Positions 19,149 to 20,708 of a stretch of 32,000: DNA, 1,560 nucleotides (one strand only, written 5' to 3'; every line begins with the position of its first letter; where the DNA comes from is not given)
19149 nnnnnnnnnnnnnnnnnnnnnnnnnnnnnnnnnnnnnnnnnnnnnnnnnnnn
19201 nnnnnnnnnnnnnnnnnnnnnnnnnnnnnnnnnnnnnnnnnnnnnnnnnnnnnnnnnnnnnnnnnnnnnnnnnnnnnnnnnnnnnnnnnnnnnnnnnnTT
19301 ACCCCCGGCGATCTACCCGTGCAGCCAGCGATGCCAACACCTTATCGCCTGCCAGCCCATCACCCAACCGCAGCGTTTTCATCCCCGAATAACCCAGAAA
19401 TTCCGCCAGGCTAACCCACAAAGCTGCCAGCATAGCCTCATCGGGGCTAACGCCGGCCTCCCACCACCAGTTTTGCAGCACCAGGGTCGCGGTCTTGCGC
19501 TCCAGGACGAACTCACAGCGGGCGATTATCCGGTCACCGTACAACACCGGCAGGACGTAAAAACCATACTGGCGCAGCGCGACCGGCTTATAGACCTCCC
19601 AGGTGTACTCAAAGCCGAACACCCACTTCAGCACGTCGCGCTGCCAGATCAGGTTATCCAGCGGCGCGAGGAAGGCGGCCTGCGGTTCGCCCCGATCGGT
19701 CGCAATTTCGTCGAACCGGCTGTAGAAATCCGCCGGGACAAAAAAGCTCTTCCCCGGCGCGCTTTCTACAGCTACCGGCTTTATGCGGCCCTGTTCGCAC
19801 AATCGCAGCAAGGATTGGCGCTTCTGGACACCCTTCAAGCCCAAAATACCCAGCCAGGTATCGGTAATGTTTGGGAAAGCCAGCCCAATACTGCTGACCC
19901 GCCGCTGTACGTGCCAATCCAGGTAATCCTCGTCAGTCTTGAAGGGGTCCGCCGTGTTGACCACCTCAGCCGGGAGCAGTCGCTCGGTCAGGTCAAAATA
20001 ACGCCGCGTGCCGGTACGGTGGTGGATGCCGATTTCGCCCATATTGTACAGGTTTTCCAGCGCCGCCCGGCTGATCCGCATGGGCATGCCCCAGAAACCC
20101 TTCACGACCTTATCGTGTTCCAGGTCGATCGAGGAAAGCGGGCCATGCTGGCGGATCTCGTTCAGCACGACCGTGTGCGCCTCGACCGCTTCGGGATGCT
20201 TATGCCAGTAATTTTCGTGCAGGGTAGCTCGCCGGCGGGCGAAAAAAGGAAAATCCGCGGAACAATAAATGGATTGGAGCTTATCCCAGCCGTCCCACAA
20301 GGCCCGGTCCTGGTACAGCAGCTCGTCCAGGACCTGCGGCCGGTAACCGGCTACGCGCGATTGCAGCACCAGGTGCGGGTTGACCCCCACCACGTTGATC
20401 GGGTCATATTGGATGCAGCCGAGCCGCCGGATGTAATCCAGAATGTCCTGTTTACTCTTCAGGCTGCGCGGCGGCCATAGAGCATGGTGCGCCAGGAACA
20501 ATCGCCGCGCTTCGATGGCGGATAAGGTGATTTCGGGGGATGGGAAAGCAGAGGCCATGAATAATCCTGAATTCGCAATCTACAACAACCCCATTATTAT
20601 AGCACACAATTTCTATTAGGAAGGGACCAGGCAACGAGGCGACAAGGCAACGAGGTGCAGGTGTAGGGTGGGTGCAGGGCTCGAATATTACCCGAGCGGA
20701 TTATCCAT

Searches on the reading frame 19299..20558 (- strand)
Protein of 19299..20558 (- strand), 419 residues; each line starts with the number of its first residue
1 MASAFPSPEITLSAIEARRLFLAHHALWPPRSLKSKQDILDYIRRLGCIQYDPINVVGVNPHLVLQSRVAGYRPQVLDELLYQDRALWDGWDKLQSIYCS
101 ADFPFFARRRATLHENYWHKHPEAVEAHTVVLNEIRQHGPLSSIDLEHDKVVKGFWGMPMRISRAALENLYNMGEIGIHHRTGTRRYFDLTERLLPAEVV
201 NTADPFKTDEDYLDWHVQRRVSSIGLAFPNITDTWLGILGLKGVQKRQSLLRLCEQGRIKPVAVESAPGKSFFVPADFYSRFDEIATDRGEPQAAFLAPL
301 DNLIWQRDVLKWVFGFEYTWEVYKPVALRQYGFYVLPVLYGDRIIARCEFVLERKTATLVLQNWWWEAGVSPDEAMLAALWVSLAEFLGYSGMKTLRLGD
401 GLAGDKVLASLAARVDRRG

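Call 36: search_protein_families(library=pfam, proteins=[window:19299-20558:-], max_evalue=0.00001)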
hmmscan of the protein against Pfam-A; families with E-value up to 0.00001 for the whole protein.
window:19299-20558:- (419 aa): 1 family
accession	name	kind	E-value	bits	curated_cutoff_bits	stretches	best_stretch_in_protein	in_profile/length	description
PF06224.18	AlkZ-like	-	2.9e-54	185.4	25.9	1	43-386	1-328/329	DNA glycosylase AlkZ-like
